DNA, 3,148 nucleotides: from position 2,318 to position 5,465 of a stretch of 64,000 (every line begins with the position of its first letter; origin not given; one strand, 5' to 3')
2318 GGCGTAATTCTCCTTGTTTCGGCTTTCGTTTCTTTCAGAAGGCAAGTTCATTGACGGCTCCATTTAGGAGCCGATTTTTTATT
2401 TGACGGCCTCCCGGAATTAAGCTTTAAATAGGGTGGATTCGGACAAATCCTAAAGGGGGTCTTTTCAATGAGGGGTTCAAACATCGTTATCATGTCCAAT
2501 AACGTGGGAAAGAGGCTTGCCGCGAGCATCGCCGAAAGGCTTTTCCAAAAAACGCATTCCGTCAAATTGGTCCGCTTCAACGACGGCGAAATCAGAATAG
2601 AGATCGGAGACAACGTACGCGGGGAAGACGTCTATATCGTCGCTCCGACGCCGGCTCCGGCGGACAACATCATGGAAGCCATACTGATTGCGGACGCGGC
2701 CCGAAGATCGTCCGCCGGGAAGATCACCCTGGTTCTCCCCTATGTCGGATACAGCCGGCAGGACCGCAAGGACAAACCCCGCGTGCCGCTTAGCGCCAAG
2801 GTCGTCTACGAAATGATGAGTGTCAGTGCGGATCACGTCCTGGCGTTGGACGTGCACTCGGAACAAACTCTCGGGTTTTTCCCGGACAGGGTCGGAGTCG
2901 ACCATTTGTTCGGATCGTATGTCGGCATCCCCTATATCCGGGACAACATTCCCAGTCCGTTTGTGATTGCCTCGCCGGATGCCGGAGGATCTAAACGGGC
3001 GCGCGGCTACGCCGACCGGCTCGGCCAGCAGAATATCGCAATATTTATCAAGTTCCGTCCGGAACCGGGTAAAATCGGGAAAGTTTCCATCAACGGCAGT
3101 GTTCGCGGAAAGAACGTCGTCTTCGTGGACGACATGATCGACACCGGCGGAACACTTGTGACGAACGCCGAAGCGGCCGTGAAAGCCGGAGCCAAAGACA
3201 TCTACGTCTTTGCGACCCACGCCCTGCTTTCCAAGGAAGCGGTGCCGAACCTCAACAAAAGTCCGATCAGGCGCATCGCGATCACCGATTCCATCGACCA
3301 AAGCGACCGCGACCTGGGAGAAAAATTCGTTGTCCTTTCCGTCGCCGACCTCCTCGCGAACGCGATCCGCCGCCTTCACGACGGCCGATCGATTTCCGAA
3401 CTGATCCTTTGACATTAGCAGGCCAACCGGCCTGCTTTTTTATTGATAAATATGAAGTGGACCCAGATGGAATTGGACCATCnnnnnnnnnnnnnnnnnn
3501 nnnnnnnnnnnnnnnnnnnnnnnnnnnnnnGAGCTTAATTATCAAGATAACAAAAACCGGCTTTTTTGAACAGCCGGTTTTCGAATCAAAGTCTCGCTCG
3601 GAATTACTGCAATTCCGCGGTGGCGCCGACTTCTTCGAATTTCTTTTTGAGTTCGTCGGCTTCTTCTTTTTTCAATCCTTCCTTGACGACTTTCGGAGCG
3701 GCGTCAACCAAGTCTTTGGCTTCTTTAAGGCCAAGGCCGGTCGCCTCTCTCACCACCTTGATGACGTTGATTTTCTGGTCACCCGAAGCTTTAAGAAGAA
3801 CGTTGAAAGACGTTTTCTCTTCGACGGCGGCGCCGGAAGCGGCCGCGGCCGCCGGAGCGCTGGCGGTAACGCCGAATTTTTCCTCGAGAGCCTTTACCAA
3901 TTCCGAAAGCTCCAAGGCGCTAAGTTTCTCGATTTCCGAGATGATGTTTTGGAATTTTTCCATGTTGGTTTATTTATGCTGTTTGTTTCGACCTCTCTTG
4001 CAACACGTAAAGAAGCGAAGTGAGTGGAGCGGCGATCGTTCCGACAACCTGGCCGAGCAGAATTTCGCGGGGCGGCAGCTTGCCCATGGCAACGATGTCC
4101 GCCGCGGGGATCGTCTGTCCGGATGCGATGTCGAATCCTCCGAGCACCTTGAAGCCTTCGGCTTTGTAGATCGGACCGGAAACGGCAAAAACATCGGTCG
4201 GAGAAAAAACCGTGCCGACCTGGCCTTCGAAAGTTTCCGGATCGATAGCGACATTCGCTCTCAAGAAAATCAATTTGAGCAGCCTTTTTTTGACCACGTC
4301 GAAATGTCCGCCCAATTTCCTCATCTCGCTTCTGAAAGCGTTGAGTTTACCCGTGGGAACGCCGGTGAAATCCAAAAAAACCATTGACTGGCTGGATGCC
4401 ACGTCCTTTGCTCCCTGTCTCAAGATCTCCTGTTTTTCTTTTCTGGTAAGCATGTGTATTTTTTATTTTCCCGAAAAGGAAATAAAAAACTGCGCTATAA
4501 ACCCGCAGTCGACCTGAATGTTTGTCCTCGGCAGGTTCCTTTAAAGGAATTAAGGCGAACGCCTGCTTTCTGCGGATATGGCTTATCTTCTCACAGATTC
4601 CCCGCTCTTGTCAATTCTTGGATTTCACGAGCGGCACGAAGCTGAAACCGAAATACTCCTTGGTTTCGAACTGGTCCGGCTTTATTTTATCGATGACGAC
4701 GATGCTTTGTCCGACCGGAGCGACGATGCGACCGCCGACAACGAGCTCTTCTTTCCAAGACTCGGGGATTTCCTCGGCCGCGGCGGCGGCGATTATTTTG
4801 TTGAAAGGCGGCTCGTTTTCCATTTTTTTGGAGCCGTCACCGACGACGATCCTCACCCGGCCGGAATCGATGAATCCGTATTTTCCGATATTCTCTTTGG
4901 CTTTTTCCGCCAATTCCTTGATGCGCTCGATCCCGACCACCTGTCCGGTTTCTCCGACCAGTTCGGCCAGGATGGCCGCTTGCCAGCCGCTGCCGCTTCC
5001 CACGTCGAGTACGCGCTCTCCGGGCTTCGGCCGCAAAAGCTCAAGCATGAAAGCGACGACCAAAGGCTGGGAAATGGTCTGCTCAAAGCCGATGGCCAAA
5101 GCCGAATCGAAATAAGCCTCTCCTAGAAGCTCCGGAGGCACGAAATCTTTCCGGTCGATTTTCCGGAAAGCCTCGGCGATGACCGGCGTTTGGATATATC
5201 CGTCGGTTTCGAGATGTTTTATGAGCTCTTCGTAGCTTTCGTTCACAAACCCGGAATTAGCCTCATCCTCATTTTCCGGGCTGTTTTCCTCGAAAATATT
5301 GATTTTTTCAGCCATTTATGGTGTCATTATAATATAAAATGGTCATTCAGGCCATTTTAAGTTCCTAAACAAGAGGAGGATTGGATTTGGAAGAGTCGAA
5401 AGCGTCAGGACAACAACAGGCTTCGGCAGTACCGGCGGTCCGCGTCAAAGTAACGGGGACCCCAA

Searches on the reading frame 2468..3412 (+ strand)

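Call 13: search_protein_families(library=pfam, proteins=[window:2468-3412:+], max_evalue=0.001)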
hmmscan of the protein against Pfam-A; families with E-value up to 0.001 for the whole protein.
window:2468-3412:+ (314 aa): 4 families
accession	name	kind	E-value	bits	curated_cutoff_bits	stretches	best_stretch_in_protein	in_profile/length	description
PF13793.12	Pribosyltran_N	-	2.8e-38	130.8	25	1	6-118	1-114/117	N-terminal domain of ribose phosphate pyrophosphokinase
PF14572.12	Pribosyl_synth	-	5.1e-21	75.9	27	1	206-312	75-182/184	Phosphoribosyl synthetase-associated domain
PF00156.33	Pribosyltran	-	1.3e-09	38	26.3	1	163-251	29-124/158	Phosphoribosyl transferase domain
PF24390.1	PRTase-CE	-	0.00066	20.1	27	1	200-283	96-178/253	PRTase-CE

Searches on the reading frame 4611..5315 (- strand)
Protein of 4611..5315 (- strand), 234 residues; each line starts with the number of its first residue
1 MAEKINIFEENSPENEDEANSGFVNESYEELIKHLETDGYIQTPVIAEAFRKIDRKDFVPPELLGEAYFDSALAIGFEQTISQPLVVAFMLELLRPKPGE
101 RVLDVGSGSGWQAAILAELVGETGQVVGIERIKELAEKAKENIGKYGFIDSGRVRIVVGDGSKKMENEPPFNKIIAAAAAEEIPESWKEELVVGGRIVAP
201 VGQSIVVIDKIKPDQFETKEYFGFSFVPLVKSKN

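Call 13: search_protein_families(library=pfam, proteins=[window:4611-5315:-], max_evalue=0.001)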
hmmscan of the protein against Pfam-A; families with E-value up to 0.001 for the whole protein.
window:4611-5315:- (234 aa): 9 families
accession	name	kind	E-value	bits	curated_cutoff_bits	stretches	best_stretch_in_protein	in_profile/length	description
PF01135.25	PCMT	-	1.7e-60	204.8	20.3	1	28-233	3-209/210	Protein-L-isoaspartate(D-aspartate) O-methyltransferase (PCMT)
PF13847.12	Methyltransf_31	-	2e-11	44.2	27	1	97-185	2-89/145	Methyltransferase domain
PF13649.12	Methyltransf_25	-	5.2e-08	33.9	27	1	102-185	1-79/97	Methyltransferase domain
PF01209.24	Ubie_methyltran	-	9.9e-06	25.5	20.1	1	89-217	38-161/233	ubiE/COQ5 methyltransferase family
PF08241.18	Methyltransf_11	-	2e-05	25.6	21.2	1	103-163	1-53/95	Methyltransferase domain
PF01189.24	Methyltr_RsmB-F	-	2e-05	24.8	27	1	93-166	3-73/199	16S rRNA methyltransferase RsmB/F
PF02353.26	CMAS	-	0.00019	21.3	27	1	87-183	51-140/273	Mycolic acid cyclopropane synthetase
PF00398.26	RrnaAD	-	0.00026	20.6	24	1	84-161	16-85/263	Ribosomal RNA adenine dimethylase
PF13679.12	Methyltransf_32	-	0.00034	21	27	1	90-153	17-83/143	Methyltransferase domain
